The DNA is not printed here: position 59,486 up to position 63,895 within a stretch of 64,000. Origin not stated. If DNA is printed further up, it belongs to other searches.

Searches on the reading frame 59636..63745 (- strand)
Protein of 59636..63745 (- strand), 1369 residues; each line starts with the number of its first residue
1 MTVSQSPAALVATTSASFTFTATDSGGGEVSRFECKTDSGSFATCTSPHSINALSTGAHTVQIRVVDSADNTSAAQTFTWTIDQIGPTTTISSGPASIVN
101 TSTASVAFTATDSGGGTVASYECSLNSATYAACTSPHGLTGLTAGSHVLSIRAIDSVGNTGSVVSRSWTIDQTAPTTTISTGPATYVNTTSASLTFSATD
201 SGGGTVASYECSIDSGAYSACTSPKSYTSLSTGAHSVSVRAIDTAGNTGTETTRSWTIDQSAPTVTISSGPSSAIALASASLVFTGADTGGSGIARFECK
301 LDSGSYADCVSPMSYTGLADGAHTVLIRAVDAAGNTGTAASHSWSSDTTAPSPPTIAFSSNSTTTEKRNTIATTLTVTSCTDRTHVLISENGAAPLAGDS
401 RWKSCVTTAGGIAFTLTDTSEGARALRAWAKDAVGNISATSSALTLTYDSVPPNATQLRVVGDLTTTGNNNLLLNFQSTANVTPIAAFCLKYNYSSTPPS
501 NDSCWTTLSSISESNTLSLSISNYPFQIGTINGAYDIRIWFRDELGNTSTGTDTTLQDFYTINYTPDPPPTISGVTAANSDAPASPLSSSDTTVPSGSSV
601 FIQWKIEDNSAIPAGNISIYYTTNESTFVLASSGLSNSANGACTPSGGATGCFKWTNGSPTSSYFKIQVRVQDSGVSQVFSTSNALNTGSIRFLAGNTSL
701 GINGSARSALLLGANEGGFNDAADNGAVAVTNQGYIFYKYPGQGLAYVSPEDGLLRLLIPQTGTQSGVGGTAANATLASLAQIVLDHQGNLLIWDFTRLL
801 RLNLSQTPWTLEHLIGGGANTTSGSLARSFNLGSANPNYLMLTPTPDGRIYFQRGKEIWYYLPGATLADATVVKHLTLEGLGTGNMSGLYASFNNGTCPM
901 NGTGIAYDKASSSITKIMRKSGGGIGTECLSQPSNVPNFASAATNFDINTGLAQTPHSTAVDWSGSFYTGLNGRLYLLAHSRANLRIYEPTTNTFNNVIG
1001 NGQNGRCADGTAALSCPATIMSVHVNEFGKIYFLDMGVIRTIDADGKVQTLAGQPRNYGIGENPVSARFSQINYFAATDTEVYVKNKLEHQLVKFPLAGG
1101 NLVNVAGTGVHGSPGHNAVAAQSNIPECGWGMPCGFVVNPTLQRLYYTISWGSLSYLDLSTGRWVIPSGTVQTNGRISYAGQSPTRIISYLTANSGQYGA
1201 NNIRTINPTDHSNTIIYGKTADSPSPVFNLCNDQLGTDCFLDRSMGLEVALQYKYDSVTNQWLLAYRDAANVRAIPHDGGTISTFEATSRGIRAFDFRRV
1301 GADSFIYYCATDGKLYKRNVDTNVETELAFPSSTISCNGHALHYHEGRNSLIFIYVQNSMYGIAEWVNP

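Call 77: search_protein_families(library=pfam, proteins=[window:59636-63745:-], max_evalue=0.00001)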
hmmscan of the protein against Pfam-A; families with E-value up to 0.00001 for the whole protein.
window:59636-63745:- (1369 aa): 3 families
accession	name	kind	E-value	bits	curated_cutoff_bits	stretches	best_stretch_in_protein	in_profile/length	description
PF19077.6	Big_13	-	3.2e-15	56.9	27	0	51-84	69-102/102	Bacterial Ig-like domain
PF13750.12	Big_3_3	-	1.1e-09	38.5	27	0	227-272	9-55/157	Bacterial Ig-like domain (group 3)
PF24421.1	Ig_J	-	4e-08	33.8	29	0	228-259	71-102/104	Tip attachment protein J, Ig-like domain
